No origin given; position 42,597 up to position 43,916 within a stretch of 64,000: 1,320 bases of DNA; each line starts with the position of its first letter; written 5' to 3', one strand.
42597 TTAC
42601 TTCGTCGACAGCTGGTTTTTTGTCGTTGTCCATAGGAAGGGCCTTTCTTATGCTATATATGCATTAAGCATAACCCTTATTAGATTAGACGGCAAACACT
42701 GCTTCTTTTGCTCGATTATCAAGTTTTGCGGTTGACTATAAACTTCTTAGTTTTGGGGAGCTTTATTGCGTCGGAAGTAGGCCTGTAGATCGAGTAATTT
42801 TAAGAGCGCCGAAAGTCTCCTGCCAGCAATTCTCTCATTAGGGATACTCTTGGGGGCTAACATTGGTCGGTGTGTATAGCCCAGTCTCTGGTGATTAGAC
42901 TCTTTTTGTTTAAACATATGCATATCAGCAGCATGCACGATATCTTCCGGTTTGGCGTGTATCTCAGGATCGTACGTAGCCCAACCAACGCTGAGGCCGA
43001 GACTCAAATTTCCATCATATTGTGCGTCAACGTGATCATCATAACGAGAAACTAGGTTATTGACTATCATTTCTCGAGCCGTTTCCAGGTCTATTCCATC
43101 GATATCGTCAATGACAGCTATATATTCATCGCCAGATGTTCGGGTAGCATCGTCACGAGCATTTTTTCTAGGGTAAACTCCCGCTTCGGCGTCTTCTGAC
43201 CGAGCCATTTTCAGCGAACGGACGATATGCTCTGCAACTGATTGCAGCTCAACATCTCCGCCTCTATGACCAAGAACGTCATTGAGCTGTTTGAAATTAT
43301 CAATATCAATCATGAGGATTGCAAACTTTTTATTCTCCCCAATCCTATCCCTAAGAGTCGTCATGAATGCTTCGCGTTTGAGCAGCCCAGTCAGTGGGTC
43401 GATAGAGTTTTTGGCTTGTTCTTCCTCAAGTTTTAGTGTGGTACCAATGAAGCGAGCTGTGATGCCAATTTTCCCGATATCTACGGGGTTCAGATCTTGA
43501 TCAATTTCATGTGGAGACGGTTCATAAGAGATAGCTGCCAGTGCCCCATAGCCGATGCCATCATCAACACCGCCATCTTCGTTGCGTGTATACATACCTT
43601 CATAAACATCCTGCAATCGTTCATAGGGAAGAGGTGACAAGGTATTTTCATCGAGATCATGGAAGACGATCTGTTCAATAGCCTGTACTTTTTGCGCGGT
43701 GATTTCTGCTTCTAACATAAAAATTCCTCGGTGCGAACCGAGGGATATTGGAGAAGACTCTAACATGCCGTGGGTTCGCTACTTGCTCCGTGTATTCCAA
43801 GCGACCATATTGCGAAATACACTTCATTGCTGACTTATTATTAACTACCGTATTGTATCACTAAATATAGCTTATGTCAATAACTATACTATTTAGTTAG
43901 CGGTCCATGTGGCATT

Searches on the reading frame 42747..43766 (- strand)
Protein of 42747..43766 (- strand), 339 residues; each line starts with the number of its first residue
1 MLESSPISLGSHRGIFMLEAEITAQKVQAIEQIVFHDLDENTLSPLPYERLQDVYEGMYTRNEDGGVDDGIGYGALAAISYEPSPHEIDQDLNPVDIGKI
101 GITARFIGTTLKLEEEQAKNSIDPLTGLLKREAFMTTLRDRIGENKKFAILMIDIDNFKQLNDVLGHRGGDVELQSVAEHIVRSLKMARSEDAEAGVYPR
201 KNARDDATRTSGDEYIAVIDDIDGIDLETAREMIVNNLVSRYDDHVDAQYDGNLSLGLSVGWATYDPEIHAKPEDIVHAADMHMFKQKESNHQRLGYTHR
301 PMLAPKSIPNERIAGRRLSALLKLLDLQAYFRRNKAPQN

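Call 98: search_protein_families(library=pfam, proteins=[window:42747-43766:-], max_evalue=0.0001)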
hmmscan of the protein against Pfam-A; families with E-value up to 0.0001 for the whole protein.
window:42747-43766:- (339 aa): 1 family
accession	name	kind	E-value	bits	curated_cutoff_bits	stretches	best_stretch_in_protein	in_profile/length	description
PF00990.26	GGDEF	-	1.3e-22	80.7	23.8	2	122-186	3-71/161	Diguanylate cyclase, GGDEF domain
